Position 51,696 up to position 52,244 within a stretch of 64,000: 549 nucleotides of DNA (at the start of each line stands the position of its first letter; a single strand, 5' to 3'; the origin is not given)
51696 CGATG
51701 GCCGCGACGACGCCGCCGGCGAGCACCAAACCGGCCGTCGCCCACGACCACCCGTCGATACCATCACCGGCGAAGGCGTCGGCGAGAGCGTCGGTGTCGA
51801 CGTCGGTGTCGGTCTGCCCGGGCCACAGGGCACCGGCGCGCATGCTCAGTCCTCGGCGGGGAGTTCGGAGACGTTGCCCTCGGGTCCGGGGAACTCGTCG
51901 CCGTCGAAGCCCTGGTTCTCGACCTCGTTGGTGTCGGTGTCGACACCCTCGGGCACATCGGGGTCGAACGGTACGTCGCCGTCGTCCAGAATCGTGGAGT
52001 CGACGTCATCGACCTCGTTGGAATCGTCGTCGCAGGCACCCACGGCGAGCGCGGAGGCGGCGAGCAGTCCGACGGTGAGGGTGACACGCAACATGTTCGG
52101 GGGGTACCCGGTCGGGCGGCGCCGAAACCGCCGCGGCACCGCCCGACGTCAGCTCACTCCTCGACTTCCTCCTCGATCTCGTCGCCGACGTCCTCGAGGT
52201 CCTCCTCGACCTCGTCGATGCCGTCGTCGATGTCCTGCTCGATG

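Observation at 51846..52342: Two tandem, extraordinarily acidic mini-lipoproteins between the Mrp operon and MscS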

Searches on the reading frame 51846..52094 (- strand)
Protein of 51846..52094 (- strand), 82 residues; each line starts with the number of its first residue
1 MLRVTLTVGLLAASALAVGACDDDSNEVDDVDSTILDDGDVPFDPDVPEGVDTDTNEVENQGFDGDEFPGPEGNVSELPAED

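Call 7: search_protein_families(library=pfam, proteins=[window:51846-52094:-], max_evalue=0.01)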
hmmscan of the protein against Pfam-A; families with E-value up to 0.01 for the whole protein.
window:51846-52094:- (82 aa): 0 families

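Call 9: find_encoding_contigs(protein=window:51846-52094:-, flank=6000, max_places=6)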
Protein window:51846-52094:- (82 aa): 4 contigs read that carry it; 3 places shown.
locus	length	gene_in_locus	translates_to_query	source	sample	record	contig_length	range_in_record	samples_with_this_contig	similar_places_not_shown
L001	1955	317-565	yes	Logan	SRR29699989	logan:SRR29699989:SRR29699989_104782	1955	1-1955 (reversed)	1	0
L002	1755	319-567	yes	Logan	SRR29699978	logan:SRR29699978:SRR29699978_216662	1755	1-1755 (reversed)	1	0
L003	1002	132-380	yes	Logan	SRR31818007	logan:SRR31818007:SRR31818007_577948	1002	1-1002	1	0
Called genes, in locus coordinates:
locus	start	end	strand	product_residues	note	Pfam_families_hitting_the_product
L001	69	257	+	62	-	-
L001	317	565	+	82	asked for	-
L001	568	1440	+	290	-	PF00924:MS_channel_2nd, PF21082:MS_channel_3rd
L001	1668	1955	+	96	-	?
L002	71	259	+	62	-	-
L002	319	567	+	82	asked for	-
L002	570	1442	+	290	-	PF00924:MS_channel_2nd, PF21082:MS_channel_3rd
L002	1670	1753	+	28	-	?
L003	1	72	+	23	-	?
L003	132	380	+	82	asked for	-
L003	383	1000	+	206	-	?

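Call 11: find_homologous_proteins(query=window:51846-52094:-, max_evalue=0.01)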
Query window:51846-52094:- (82 aa): 13 proteins with E <= 0.01 among 16 candidates.
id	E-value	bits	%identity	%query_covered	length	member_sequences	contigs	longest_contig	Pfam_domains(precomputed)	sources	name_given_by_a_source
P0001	2.4e-44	167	100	100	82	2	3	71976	-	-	-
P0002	4.9e-34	134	81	98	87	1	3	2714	-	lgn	-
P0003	1.8e-33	132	79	100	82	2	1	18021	-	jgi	jgi:hypothetical protein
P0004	1.4e-27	113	71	100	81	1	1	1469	-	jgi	jgi:hypothetical protein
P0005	1.5e-25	107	72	100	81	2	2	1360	-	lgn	-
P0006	1.1e-24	104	69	100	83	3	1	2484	-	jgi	jgi:hypothetical protein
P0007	1.0e-23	101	67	99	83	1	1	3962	-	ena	-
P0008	5.1e-23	99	63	100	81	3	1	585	-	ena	-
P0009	8.4e-23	98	62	100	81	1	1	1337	-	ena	-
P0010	3.2e-22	96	66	100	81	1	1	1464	-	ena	-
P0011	6.1e-22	95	74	78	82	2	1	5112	-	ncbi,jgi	jgi:hypothetical protein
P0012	1.0e-19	88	79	52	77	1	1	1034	-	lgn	-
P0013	3.0e-16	77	86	52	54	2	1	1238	-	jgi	jgi:hypothetical protein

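Call 15: find_related_loci(query=A1, collection=genome_contigs, flank=8000)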
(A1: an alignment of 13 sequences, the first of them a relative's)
Query A1 (82 aa) in genome_contigs; peptide patterns used: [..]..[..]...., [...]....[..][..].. (x = any residue, [..] = any of these).
142 stretches matched a pattern; 2 encode a relative of the query (tblastn E <= 1e-3); 2 distinct loci.
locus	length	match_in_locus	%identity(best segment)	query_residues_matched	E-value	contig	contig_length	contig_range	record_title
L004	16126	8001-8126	66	28-74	1e-13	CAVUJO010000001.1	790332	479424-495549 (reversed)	MAG: Ilumatobacteraceae bacterium isolate MFD01721.bin.2.138 genome assembly, contig: contig_13274, whole genome shotgun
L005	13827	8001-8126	59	34-76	1e-8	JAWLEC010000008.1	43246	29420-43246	MAG: Ilumatobacteraceae bacterium isolate 20BLK6-1.bin.41 NODE_655_length_43246_cov_5.286880, whole genome shotgun seque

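Call 20: find_encoding_contigs(protein=P0003, flank=8000, max_places=4)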
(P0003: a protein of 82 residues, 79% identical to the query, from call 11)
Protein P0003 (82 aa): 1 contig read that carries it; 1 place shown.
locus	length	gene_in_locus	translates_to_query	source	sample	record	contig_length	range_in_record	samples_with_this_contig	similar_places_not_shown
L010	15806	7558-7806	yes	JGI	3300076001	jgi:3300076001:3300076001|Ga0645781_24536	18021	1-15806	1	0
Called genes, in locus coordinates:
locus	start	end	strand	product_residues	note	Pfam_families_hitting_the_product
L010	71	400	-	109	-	PF08281:Sigma70_r4_2 (faint), PF04545:Sigma70_r4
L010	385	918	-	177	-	PF04542:Sigma70_r2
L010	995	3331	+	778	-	PF00662:Proton_antipo_N (weak), PF00361:Proton_antipo_M, PF13244:MbhD, PF20501:MbhE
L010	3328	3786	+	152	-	PF04039:MnhB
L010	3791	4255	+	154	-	PF00420:Oxidored_q2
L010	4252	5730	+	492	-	PF00361:Proton_antipo_M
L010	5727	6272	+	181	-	PF01899:MNHE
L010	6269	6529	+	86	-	PF04066:MrpF_PhaF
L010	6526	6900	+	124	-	PF03334:PhaG_MnhG_YufB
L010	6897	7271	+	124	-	PF12802:MarR_2, PF13545:HTH_Crp_2 (weak), PF01047:MarR (weak), PF13412:HTH_24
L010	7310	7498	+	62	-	-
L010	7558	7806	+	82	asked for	-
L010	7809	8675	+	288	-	PF00924:MS_channel_2nd, PF21082:MS_channel_3rd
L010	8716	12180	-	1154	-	PF00664:ABC_membrane, PF13191:AAA_16 (faint), PF00005:ABC_tran, PF01078:Mg_chelatase (faint), PF02463:SMC_N (faint), PF03193:RsgA_GTPase (faint), PF13555:AAA_29 (faint), PF00005:ABC_tran, +3 more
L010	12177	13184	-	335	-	PF02322:Cyt_bd_oxida_II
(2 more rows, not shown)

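Call 23: find_related_loci(query=A1, collection=metagenome_contigs, flank=6000)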
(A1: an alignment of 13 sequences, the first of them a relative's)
Query A1 (82 aa) in metagenome_contigs; peptide patterns used: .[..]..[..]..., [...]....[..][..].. (x = any residue, [..] = any of these).
172 stretches matched a pattern; 3 encode a relative of the query (tblastn E <= 1e-3); 3 distinct loci.
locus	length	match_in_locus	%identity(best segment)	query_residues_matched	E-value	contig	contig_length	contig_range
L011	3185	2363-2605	68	1-82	3e-19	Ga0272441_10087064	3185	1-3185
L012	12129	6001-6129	60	34-77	3e-9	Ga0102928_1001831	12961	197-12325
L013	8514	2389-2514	60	34-76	1e-9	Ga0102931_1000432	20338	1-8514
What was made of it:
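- Tried and rejected: Pattern-based scans of the genome and metagenome collections returned only 2 and 3 loci (calls 15, 23).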

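Call 24: search_protein_representatives(alignment_id=A1)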
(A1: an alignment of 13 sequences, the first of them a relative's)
Query: 13 sequences, 82 profile positions. Proteins with E-value up to 0.001 (for the whole library): 26; up to 1e-10: 8; up to 1e-30: 1. The best 26 are listed.
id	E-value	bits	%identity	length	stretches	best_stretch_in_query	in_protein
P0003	5.3e-37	142.0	-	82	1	1-82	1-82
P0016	2.1e-16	76.0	-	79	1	1-76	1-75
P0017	3.7e-14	68.8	-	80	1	1-79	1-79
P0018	3.9e-14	68.7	-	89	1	2-76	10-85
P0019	1.7e-13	66.7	-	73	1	8-76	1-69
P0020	4.3e-13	65.4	-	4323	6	13-44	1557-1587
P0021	9.7e-13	64.3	-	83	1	1-76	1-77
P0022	7.1e-12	61.5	-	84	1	1-75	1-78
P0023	1.5e-10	57.2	-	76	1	5-67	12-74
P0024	1.9e-09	53.7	-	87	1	3-74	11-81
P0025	3.7e-09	52.8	-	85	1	8-74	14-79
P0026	1.2e-08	51.2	-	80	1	4-77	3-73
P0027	5.6e-08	49.0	-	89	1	5-76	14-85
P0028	5.2e-07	45.9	-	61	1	15-67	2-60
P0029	6.8e-07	45.5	-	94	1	6-78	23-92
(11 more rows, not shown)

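Call 30: predict_structure(alignment_id=A3)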
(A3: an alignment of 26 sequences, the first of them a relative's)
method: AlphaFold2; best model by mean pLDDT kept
length: 82 residues; sequences in the alignment: 26
mean_pLDDT: 66.2   pTM: 0.22
mean pLDDT of the five models: 66.2, 65.8, 63.4, 62.4, 61.9
residues with pLDDT >= 90: 0; 70-90: 27; 50-70: 55; < 50: 0
segments of 3 or more residues with pLDDT < 50: none
pLDDT, mean of each block of 10 residues (from residue 1): 76 72 61 57 73 69 63 59 62
secondary structure, 60 per line:
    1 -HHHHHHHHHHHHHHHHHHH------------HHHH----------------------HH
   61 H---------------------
elements in order: H2-20 H33-36
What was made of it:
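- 51846..52094 (-): orfB: an 82-aa prolipoprotein. Signal peptide is residues 1-20; the Cys21 codon is 52032-52034. The mature 62-aa part has 24 D/E and no K/R, with conserved motifs VPFDxxV, GVDTxT(D/N)E, NxGF(D/E) and PGPxGN. AF2 gives no fold (call 30).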

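Call 33: find_encoding_contigs(protein=P0011, flank=6000, max_places=3)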
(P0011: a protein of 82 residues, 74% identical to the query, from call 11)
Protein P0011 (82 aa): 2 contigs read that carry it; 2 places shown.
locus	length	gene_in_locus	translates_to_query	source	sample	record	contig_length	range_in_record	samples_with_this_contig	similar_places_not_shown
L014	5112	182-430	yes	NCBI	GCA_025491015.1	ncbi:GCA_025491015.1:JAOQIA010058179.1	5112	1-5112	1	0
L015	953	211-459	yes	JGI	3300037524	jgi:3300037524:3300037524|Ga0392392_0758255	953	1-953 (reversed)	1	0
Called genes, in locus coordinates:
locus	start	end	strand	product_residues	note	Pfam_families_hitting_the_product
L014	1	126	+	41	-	?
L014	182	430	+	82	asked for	-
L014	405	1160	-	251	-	-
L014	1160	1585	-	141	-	-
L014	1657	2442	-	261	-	-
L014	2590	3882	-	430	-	PF01979:Amidohydro_1, PF07969:Amidohydro_3 (weak), PF12890:DHOase, PF07969:Amidohydro_3 (weak)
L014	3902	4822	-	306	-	PF02729:OTCace_N, PF00185:OTCace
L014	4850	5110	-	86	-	?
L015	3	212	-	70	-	?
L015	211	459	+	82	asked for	-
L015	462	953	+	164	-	?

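Call 34: find_encoding_contigs(protein=P0007, flank=6000, max_places=3)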
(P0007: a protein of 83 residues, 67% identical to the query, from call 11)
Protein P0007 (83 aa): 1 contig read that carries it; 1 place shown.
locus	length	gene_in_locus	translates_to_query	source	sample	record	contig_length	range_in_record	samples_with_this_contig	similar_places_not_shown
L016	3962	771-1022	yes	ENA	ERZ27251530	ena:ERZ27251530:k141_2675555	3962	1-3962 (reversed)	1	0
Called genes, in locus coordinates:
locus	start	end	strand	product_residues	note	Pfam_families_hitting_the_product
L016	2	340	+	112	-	?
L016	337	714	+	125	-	PF09339:HTH_IclR (faint), PF12802:MarR_2, PF13545:HTH_Crp_2 (weak), PF01047:MarR (weak), PF13412:HTH_24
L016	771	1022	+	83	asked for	-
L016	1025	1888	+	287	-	PF00924:MS_channel_2nd, PF21082:MS_channel_3rd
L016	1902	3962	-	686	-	?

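Call 37: search_protein_families(library=ncbifam, proteins=[window:51846-52094:-], max_evalue=0.001)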
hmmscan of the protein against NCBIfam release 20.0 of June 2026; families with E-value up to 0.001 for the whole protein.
window:51846-52094:- (82 aa): 0 families

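Call 56: find_homologous_proteins(query=A3, max_evalue=0.001)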
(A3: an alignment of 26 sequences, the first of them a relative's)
Query A3 (26 sequences) (82 aa, profile of the alignment): 65 proteins with E <= 0.001 among 3235 candidates.
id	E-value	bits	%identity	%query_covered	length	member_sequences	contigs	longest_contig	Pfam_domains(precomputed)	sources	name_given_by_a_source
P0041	2.9e-24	103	49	95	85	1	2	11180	-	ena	-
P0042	3.2e-24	102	50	93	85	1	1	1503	-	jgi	jgi:hypothetical protein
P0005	4.4e-24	102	72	100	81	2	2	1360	-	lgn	-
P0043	7.5e-24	101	49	90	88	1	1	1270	-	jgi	jgi:hypothetical protein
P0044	1.4e-23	100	50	84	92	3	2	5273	-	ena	-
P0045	4.1e-23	99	52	88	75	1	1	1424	-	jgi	jgi:hypothetical protein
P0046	5.0e-23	99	50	94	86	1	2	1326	-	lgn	-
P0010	5.1e-23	99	66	100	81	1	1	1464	-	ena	-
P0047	5.5e-23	98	52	89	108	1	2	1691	-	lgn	-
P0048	8.9e-23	98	47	90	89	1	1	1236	-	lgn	-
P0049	1.6e-22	97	48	87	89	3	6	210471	-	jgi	jgi:hypothetical protein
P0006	1.8e-22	97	69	100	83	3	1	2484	-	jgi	jgi:hypothetical protein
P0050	2.1e-22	97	55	90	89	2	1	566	-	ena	-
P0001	3.3e-22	96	100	100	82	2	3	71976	-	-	-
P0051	3.8e-22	96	49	91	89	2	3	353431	-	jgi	jgi:hypothetical protein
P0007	1.3e-21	94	67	99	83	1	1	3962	-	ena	-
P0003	1.8e-21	94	79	100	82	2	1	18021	-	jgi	jgi:hypothetical protein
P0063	6.0e-20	89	66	57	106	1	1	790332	-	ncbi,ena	-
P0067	2.8e-19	87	58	99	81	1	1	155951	-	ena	-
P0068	3.0e-19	86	47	79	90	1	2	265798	-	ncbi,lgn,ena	-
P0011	1.6e-18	84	74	78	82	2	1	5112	-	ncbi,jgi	jgi:hypothetical protein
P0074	7.9e-18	82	46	88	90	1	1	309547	-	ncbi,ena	-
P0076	1.1e-15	75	46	87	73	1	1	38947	-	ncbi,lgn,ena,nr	ncbi:MAG TPA: hypothetical protein VK853_12235 [Ilumatobacteraceae bacterium]|nr:hypothetical protei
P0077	9.6e-15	72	55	87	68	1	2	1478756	-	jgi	jgi:hypothetical protein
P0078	1.4e-14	72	40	79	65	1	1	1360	-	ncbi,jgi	-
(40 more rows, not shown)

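Call 57: find_encoding_contigs(protein=P0051, flank=6000, max_places=1)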
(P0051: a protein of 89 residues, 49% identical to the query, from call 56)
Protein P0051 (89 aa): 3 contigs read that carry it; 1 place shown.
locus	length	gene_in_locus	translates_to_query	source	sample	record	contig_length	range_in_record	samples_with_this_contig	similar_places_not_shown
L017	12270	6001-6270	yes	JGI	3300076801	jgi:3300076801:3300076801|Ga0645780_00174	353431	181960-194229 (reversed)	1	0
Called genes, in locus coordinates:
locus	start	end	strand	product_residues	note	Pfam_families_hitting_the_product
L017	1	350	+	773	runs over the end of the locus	PF00662:Proton_antipo_N (weak), PF00361:Proton_antipo_M, PF13244:MbhD, PF20501:MbhE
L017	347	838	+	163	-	PF04039:MnhB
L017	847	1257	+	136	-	PF00420:Oxidored_q2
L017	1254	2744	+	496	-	PF00361:Proton_antipo_M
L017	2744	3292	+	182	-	PF01899:MNHE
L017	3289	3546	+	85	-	PF04066:MrpF_PhaF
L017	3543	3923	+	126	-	PF03334:PhaG_MnhG_YufB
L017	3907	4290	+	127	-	PF09339:HTH_IclR (faint), PF12802:MarR_2 (weak), PF13545:HTH_Crp_2 (weak), PF01047:MarR (weak), PF13412:HTH_24 (weak)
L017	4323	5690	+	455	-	PF00982:Glyco_transf_20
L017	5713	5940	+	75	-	-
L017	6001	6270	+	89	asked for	-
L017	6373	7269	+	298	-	PF01145:Band_7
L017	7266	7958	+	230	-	-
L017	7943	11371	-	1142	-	PF00664:ABC_membrane, PF00005:ABC_tran, PF02463:SMC_N (faint), PF03193:RsgA_GTPase (faint), PF13191:AAA_16 (weak), PF13555:AAA_29 (faint), PF13304:AAA_21 (faint), PF00005:ABC_tran, +1 more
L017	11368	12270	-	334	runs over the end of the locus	PF02322:Cyt_bd_oxida_II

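Call 58: find_encoding_contigs(protein=P0077, flank=6000, max_places=1)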
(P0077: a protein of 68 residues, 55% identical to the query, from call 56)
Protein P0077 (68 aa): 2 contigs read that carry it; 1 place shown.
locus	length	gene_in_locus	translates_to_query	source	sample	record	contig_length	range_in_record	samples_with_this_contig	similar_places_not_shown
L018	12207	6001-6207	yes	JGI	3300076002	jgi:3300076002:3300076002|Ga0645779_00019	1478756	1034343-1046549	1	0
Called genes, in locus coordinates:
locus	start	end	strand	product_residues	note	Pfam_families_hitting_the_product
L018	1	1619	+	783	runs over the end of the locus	PF00662:Proton_antipo_N (weak), PF00361:Proton_antipo_M, PF13244:MbhD, PF20501:MbhE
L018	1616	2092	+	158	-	PF04039:MnhB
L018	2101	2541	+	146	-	PF00420:Oxidored_q2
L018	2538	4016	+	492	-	PF00361:Proton_antipo_M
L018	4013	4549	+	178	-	PF01899:MNHE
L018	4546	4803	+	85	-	PF04066:MrpF_PhaF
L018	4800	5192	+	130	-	PF03334:PhaG_MnhG_YufB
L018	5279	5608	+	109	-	PF12802:MarR_2, PF13545:HTH_Crp_2 (weak), PF01047:MarR (weak), PF13412:HTH_24 (weak)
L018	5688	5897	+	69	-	-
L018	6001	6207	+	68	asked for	-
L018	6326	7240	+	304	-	PF01145:Band_7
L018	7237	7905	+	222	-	-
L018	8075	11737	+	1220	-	PF01855:POR_N, PF17147:PFOR_II, PF01558:POR, PF10371:EKR, PF00037:Fer4 (weak), PF12837:Fer4_6 (weak), PF12838:Fer4_7, PF13484:Fer4_16, +6 more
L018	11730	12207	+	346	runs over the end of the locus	PF01180:DHO_dh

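Call 59: find_encoding_contigs(protein=P0074, flank=6000, max_places=1)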
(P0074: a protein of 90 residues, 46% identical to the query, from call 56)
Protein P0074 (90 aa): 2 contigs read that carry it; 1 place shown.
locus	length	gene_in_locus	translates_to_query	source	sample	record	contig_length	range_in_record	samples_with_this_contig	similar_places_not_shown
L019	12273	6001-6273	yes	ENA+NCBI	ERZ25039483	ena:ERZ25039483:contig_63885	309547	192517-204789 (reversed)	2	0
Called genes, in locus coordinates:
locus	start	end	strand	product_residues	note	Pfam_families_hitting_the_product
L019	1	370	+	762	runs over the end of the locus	PF00662:Proton_antipo_N, PF00361:Proton_antipo_M, PF13244:MbhD, PF20501:MbhE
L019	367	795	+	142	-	PF04039:MnhB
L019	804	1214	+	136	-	PF00420:Oxidored_q2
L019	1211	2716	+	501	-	PF00361:Proton_antipo_M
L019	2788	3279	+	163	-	PF01899:MNHE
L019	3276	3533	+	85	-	PF04066:MrpF_PhaF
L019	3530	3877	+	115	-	PF03334:PhaG_MnhG_YufB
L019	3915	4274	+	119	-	PF12802:MarR_2, PF13545:HTH_Crp_2 (weak), PF01047:MarR (weak), PF13412:HTH_24 (weak)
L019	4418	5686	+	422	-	PF00982:Glyco_transf_20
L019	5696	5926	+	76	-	-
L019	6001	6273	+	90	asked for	-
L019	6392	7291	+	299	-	PF01145:Band_7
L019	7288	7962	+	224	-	-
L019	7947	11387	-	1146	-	PF00664:ABC_membrane, PF13191:AAA_16 (faint), PF00005:ABC_tran, PF02463:SMC_N (faint), PF03193:RsgA_GTPase (faint), PF13555:AAA_29 (faint), PF13304:AAA_21 (faint), PF00005:ABC_tran, +1 more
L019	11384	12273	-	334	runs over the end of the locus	PF02322:Cyt_bd_oxida_II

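Call 64: list_cluster_members(proteins=[P0063, P0068, P0074, P0076, P0078, P0011, P0067, P0041])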
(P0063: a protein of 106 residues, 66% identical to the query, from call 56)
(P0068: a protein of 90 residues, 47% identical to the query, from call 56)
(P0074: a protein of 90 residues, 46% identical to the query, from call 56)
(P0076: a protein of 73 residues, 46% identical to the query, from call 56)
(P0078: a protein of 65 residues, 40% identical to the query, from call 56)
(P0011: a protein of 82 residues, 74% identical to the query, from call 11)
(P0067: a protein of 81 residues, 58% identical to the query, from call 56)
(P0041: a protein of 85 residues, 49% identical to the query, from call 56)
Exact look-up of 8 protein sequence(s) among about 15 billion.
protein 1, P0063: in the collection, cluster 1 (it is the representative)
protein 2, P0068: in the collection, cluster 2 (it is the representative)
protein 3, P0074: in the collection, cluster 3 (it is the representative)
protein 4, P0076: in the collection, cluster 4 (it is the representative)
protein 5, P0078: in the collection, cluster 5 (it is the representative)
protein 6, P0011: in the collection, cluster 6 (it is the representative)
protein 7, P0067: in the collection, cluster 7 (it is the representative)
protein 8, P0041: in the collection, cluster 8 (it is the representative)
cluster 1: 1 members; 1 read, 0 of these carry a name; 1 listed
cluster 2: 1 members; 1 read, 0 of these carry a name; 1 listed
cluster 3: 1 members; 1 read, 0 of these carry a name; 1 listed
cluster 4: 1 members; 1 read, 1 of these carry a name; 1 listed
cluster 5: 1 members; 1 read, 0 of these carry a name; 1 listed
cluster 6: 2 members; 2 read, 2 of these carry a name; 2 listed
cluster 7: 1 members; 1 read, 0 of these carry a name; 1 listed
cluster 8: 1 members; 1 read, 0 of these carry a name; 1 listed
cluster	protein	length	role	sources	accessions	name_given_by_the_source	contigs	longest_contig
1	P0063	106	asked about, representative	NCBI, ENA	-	-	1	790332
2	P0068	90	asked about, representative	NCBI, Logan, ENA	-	-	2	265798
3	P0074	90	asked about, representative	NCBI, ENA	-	-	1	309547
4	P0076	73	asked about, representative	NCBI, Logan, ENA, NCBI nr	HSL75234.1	MAG TPA: hypothetical protein VK853_12235 [Ilumatobacteraceae bacterium] | hypothetical protein [Ilumatobacteraceae bacterium]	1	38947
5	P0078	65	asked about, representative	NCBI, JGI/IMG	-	-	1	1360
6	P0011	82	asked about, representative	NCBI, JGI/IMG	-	hypothetical protein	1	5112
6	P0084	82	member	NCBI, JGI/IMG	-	hypothetical protein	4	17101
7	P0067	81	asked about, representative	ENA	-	-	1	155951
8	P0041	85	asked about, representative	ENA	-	-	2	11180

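Call 66: search_solved_structures(query=A3, max_evalue=1)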
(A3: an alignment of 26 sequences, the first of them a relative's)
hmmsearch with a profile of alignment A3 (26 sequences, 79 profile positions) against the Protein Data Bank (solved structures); distinct sequences matched with E-value up to 1: 0.
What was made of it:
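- On Any curated protein or RNA family (Pfam, NCBIfam, PDB sequences, Rfam): No hits for orfA or orfB in Pfam (call 7), NCBIfam (call 37) or PDB with the family profile (call 66).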

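Call 73: search_protein_families(library=pfam, proteins=[L017:7266-7958:+], max_evalue=0.00001)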
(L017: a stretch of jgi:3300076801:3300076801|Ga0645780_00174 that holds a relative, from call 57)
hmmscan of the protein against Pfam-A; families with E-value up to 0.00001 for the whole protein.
L017:7266-7958:+ (230 aa): 0 families
